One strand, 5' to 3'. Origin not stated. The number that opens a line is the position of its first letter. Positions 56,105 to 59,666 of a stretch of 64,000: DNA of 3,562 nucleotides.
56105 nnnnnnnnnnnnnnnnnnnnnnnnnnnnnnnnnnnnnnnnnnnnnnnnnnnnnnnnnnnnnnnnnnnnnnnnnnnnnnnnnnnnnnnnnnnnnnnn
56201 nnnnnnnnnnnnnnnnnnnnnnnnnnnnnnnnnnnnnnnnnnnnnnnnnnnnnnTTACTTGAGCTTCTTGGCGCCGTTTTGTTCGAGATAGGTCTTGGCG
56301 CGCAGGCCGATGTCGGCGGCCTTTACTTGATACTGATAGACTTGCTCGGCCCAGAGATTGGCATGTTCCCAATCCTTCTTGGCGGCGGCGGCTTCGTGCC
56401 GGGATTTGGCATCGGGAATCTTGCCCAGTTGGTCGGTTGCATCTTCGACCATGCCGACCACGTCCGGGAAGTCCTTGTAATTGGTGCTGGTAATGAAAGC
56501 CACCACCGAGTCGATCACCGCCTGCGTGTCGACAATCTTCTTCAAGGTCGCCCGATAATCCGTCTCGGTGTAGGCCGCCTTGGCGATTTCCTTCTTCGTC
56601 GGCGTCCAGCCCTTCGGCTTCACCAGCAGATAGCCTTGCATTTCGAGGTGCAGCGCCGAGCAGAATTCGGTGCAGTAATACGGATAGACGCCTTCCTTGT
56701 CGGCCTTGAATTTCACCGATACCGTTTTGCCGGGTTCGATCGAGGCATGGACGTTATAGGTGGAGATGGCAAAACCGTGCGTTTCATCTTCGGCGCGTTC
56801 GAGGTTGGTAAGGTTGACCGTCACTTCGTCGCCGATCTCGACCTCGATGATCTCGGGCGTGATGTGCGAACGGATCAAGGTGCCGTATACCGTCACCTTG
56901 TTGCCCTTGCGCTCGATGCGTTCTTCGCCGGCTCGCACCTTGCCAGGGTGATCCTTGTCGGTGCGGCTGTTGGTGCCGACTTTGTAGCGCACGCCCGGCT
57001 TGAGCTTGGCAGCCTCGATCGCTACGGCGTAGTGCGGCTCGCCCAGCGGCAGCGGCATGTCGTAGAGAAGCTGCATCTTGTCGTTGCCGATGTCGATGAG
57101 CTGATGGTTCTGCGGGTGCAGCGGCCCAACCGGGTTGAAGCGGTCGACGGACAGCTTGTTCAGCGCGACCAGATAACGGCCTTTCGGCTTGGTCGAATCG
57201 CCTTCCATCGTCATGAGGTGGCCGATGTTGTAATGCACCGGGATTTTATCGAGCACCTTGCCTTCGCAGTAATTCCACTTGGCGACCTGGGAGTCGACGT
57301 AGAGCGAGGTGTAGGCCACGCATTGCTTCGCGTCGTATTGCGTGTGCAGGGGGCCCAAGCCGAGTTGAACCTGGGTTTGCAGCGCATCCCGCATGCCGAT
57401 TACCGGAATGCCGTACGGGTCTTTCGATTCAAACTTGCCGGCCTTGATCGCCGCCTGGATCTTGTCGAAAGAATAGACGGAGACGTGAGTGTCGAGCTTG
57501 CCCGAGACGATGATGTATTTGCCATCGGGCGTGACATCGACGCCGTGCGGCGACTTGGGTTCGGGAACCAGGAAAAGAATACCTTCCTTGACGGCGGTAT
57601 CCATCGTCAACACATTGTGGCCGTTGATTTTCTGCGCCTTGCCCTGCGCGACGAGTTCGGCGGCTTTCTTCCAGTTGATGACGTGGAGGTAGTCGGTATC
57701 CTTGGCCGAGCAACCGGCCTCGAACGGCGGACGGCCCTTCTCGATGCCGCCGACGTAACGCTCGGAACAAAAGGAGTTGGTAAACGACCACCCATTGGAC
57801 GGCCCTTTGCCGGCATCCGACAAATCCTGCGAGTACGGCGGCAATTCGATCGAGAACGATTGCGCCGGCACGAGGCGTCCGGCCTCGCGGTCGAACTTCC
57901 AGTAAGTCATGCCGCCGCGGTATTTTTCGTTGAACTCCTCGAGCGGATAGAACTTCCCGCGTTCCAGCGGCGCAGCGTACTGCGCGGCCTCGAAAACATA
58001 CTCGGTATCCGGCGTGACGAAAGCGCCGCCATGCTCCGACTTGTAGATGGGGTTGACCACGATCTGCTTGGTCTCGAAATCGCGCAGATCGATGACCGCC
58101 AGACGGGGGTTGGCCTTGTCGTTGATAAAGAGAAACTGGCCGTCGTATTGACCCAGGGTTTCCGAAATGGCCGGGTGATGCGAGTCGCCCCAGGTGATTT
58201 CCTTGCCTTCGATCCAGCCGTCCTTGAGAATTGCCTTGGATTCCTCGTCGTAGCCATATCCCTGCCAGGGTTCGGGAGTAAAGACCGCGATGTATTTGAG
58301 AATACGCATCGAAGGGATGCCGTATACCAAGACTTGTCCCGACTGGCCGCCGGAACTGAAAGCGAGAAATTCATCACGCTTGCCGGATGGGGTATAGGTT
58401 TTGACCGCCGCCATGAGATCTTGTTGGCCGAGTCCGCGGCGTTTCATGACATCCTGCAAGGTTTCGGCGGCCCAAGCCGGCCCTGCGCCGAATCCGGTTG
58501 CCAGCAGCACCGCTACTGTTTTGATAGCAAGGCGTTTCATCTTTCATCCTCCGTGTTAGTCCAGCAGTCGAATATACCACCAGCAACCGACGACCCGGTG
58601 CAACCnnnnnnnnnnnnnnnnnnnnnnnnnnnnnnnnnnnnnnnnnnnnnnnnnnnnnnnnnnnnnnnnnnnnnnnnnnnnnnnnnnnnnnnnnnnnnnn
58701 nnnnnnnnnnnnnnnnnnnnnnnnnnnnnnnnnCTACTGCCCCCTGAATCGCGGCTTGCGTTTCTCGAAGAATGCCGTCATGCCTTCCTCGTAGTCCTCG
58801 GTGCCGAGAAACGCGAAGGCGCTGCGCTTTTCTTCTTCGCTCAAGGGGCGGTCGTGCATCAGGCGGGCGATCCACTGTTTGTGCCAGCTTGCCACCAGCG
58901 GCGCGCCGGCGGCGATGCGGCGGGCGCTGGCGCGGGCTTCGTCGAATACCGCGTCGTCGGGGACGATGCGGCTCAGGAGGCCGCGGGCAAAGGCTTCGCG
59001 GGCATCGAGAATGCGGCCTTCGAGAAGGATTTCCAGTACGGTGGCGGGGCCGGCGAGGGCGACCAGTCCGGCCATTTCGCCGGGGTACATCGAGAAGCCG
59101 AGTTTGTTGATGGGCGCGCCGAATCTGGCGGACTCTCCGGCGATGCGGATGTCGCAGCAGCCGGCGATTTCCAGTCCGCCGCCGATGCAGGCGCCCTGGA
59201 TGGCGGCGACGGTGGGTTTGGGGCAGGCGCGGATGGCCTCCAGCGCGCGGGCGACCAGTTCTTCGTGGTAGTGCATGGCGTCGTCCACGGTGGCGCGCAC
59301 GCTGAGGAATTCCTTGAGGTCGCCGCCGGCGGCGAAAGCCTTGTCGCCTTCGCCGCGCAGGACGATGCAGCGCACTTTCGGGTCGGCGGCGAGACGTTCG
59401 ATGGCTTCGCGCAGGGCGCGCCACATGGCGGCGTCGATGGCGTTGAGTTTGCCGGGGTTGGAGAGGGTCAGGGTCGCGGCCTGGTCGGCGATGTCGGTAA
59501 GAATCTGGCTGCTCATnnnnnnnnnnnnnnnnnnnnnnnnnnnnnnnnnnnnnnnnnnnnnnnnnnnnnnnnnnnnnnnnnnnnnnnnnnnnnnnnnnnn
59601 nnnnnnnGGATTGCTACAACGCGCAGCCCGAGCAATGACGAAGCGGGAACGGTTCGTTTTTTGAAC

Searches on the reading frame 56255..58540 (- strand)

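Call 22: search_protein_families(library=ncbifam, proteins=[window:56255-58540:-], max_evalue=0.00001)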
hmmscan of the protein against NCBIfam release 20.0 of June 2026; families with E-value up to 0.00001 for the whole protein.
window:56255-58540:- (761 aa): 6 families
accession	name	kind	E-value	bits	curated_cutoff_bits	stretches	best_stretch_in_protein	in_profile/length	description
TIGR04246.1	nitrous_NosZ_Gp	equivalog_domain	2.6e-279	927.4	625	1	45-642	1-578/578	Sec-dependent nitrous-oxide reductase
TIGR04244.1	nitrous_NosZ_RR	equivalog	3.8e-120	402.3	625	1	41-641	36-627/627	TAT-dependent nitrous-oxide reductase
NF052460.1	L-NosZ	equivalog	2.9e-56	190.9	700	1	324-640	169-478/480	clade III lactonase-type nitrous-oxide reductase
TIGR02866.1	CoxB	equivalog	5.1e-09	36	147.7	1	566-643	121-194/202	cytochrome c oxidase subunit II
TIGR03096.1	nitroso_cyanin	equivalog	2.7e-07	30.4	142.85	1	561-632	59-127/135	nitrosocyanin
TIGR02376.1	Cu_nitrite_red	equivalog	8.4e-06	25.3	296.3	0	558-645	54-149/326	copper-containing nitrite reductase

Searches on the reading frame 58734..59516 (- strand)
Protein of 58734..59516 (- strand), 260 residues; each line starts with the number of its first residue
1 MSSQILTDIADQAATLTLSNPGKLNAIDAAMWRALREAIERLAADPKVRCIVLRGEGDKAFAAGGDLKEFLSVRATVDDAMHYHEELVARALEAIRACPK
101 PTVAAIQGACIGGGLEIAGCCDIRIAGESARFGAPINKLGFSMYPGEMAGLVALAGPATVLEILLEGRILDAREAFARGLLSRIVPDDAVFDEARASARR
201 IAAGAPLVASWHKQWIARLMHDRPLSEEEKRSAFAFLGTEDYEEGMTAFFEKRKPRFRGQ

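Call 22: search_protein_families(library=ncbifam, proteins=[window:58734-59516:-], max_evalue=0.00001)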
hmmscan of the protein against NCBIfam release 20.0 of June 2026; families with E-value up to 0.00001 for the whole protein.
window:58734-59516:- (260 aa): 73 families (the best 25 are shown)
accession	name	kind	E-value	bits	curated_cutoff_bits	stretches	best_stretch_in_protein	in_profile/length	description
NF004781.0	PRK06127.1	subfamily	8.9e-68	228.8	291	1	2-260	10-269/269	enoyl-CoA hydratase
NF004796.0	PRK06144.1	subfamily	1.8e-65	221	272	1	3-260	8-262/262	enoyl-CoA hydratase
NF051848.1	EnCoAHydtEchA19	equivalog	2.9e-55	187.6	400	1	11-259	8-257/258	enoyl-CoA hydratase EchA19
NF006007.0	PRK08138.1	subfamily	4.3e-50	170.5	355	1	6-260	11-261/261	enoyl-CoA hydratase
NF004517.0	PRK05862.1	equivalog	1.5e-48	165.6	396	1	3-258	4-255/257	enoyl-CoA hydratase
NF004794.0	PRK06142.1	equivalog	9.3e-46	156.7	308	1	7-259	10-272/273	crotonase/enoyl-CoA hydratase family protein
NF005803.0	PRK07658.1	equivalog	3.5e-45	154.4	313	1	7-260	6-257/257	enoyl-CoA hydratase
NF046063.1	oxepin_alt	equivalog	4.3e-45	154.2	300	1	9-256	6-254/254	oxepin-CoA hydrolase, alternative type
NF006109.0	PRK08260.1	subfamily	1.1e-44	152.9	320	1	4-259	5-277/296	enoyl-CoA hydratase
NF004475.0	PRK05809.1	subfamily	3.9e-43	147.8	394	1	5-259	6-259/260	short-chain-enoyl-CoA hydratase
NF005700.0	PRK07511.1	subfamily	1.3e-42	146.2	274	1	1-258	1-259/260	enoyl-CoA hydratase family protein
NF004634.0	PRK05980.1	equivalog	2.4e-42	145.1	375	1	1-258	1-261/263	crotonase/enoyl-CoA hydratase family protein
NF007239.0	PRK09674.1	equivalog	9.7e-42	143.2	371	1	3-260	4-257/257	2,3-dehydroadipyl-CoA hydratase PaaF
NF004857.0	PRK06210.1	equivalog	1.2e-41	143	341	1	3-259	8-274/275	enoyl-CoA hydratase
NF004795.0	PRK06143.1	subfamily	2.8e-41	141.7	283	1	10-254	16-258/260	enoyl-CoA hydratase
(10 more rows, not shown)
